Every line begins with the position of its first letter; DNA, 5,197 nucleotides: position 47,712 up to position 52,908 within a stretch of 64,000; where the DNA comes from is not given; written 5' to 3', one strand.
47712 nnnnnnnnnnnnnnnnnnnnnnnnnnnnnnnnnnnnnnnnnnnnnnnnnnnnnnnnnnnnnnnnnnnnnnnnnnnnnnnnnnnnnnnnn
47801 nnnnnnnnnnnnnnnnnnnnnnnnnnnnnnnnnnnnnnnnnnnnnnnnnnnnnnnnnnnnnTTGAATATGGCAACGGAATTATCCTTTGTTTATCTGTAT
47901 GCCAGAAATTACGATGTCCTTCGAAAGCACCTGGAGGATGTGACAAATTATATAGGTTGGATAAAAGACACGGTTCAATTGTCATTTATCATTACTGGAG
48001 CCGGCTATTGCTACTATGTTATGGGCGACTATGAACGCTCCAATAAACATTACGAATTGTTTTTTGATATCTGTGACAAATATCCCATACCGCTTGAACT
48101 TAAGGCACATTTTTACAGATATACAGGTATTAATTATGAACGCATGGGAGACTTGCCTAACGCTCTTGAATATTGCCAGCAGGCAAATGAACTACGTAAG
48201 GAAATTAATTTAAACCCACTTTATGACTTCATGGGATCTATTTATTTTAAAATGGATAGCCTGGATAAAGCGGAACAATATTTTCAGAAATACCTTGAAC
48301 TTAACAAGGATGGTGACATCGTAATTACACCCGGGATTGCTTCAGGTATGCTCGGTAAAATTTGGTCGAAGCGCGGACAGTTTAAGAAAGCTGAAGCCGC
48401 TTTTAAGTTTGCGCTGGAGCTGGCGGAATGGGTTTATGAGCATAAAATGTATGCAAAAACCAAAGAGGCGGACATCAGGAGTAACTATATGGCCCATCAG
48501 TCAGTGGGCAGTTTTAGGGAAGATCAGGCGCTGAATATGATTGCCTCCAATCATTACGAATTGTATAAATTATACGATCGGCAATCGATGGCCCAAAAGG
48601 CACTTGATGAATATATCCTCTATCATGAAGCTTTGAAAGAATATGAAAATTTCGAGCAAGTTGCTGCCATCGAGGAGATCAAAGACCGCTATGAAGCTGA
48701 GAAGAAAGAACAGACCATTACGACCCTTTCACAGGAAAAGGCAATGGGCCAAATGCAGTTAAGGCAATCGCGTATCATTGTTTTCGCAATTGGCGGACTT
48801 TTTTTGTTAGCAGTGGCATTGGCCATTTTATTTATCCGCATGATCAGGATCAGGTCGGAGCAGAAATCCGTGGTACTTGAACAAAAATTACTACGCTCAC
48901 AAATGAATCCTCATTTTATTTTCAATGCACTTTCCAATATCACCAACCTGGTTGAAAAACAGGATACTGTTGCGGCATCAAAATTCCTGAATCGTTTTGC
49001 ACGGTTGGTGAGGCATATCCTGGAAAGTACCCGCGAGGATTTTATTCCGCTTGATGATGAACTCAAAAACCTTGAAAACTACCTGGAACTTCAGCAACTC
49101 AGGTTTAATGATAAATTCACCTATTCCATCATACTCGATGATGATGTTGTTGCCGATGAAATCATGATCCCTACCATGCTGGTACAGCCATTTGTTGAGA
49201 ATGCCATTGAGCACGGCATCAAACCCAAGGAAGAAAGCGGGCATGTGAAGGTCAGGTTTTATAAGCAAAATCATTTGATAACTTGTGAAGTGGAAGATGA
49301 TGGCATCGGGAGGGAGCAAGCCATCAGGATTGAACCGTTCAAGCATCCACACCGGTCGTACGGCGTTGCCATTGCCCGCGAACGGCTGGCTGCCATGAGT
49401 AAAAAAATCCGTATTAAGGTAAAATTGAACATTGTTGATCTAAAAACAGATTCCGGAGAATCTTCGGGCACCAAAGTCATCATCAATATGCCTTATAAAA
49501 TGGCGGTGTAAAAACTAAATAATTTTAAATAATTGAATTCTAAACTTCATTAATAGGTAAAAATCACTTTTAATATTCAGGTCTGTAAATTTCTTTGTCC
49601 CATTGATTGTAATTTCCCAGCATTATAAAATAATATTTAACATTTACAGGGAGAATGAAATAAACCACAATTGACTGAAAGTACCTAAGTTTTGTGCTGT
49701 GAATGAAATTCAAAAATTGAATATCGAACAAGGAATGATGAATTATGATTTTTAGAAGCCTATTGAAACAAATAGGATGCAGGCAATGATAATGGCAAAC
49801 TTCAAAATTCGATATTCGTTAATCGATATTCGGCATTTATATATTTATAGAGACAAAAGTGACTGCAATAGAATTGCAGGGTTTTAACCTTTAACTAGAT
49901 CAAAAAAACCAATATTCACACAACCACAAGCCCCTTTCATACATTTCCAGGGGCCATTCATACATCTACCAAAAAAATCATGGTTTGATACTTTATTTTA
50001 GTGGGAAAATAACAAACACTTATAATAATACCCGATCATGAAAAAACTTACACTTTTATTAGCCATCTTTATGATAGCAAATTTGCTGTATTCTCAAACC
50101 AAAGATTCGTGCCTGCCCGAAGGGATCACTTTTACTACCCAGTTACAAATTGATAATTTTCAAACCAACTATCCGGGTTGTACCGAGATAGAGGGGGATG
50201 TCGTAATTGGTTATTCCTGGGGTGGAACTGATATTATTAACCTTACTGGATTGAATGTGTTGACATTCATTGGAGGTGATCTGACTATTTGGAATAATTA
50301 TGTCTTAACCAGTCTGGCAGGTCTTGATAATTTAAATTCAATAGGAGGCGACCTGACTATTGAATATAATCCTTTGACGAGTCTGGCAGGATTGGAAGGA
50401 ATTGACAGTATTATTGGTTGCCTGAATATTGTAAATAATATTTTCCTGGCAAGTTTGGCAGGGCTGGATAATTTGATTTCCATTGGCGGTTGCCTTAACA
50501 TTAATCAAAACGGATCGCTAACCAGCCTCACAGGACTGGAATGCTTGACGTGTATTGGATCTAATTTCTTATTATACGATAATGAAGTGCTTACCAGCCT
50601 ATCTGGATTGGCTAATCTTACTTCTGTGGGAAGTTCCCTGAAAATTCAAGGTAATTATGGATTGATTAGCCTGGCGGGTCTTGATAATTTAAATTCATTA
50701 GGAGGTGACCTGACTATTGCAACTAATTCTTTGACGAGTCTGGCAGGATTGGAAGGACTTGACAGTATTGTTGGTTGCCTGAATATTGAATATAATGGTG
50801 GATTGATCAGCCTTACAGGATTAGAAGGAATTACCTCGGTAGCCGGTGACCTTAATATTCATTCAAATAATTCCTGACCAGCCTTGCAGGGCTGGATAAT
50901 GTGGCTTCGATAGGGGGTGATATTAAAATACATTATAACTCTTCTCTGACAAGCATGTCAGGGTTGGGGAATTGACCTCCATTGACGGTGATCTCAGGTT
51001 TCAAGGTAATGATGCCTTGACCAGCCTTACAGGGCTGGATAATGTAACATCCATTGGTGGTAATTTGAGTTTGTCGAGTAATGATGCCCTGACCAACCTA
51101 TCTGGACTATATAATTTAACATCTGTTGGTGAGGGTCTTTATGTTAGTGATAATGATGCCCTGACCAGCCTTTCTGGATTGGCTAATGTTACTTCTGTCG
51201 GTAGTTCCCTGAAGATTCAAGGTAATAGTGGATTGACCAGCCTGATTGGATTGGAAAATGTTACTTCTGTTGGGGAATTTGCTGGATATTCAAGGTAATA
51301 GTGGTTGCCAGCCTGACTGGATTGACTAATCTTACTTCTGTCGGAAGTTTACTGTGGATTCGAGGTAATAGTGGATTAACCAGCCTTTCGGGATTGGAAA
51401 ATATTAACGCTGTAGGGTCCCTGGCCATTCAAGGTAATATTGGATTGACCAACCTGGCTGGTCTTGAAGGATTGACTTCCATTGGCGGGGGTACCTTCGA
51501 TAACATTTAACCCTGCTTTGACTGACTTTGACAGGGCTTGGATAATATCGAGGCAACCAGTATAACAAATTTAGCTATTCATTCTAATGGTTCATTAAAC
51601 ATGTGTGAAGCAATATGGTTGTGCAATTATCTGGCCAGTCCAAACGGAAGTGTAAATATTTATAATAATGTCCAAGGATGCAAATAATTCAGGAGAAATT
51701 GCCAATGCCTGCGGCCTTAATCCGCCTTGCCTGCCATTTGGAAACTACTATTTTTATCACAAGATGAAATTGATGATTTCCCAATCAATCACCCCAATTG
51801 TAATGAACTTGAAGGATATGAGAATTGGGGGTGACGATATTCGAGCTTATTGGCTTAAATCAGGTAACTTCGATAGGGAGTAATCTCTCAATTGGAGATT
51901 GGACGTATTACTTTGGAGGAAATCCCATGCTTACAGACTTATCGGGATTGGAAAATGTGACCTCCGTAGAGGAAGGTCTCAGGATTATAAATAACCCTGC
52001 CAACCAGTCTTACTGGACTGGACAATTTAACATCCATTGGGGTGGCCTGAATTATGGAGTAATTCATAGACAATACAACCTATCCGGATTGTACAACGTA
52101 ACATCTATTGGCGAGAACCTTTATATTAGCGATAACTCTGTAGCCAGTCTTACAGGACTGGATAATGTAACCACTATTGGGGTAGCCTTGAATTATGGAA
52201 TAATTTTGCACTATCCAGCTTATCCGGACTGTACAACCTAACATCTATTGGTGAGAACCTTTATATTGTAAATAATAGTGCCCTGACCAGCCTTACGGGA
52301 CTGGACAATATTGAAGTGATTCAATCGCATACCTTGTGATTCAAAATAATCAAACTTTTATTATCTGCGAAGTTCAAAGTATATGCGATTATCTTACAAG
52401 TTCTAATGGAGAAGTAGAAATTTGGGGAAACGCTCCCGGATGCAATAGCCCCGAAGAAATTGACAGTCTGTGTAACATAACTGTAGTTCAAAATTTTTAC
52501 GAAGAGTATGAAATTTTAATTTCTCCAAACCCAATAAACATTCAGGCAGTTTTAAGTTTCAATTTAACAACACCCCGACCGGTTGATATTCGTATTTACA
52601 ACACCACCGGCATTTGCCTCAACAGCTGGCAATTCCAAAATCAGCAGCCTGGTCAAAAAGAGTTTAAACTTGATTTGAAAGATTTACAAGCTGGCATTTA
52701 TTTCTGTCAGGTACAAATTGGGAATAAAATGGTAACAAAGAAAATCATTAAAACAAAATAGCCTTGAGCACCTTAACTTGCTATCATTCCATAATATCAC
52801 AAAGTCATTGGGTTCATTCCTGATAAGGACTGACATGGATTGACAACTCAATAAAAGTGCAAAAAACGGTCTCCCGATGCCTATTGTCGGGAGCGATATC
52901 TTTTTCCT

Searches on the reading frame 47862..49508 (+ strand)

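Call 12: search_protein_families(library=pfam, proteins=[window:47862-49508:+], max_evalue=0.001)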
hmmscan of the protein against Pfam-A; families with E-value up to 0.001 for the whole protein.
window:47862-49508:+ (549 aa): 9 families
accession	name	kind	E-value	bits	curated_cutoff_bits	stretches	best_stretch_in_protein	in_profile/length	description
PF06580.19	His_kinase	-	1.2e-23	83.5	25.2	1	340-419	2-81/81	Histidine kinase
PF00515.34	TPR_1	-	1.1e-11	44.5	27.8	1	124-149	7-32/34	Tetratricopeptide repeat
PF07719.23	TPR_2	-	6.7e-11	41.9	27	0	121-150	4-33/34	Tetratricopeptide repeat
PF13424.12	TPR_12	-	1.9e-10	41.2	30.1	1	89-149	10-76/77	Tetratricopeptide repeat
PF02518.31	HATPase_c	-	1.5e-08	35.5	26.4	1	439-545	8-109/111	Histidine kinase-, DNA gyrase B-, and HSP90-like ATPase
PF13181.12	TPR_8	-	2.1e-08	34.1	25.7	1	121-150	4-33/34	Tetratricopeptide repeat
PF17874.7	TPR_MalT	-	3.7e-05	23.6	45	1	92-202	90-206/336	MalT-like TPR region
PF24885.1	TPR_NPHP3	-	5e-05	23.2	100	1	86-202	65-187/239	Nephrocystin-3 TPR domain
PF13176.12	TPR_7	-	0.00032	21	27.9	0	92-113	9-30/36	Tetratricopeptide repeat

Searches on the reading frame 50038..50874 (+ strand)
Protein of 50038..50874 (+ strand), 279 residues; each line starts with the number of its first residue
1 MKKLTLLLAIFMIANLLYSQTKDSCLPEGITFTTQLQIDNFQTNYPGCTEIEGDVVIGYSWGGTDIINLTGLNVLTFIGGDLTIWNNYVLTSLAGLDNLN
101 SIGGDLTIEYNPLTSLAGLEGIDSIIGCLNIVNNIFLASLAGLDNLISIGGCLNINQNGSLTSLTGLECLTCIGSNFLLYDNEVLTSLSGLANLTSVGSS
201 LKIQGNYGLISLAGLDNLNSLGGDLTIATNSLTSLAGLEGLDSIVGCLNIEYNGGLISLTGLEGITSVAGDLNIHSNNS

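Call 12: search_protein_families(library=pfam, proteins=[window:50038-50874:+], max_evalue=0.001)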
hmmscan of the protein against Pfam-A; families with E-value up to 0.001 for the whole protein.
window:50038-50874:+ (279 aa): 1 family
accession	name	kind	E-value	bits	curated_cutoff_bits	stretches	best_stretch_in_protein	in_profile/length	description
PF01030.30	Recep_L_domain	-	3.8e-13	50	21.8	0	47-108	1-61/112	Receptor L domain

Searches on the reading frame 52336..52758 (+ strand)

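Call 72: search_protein_families(library=pfam, proteins=[window:52336-52758:+], max_evalue=0.001)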
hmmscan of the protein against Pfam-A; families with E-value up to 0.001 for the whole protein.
window:52336-52758:+ (141 aa): 1 family
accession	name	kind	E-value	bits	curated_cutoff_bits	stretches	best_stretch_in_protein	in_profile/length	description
PF18962.6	Por_Secre_tail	-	3.7e-12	46.8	27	1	62-138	1-74/75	Secretion system C-terminal sorting domain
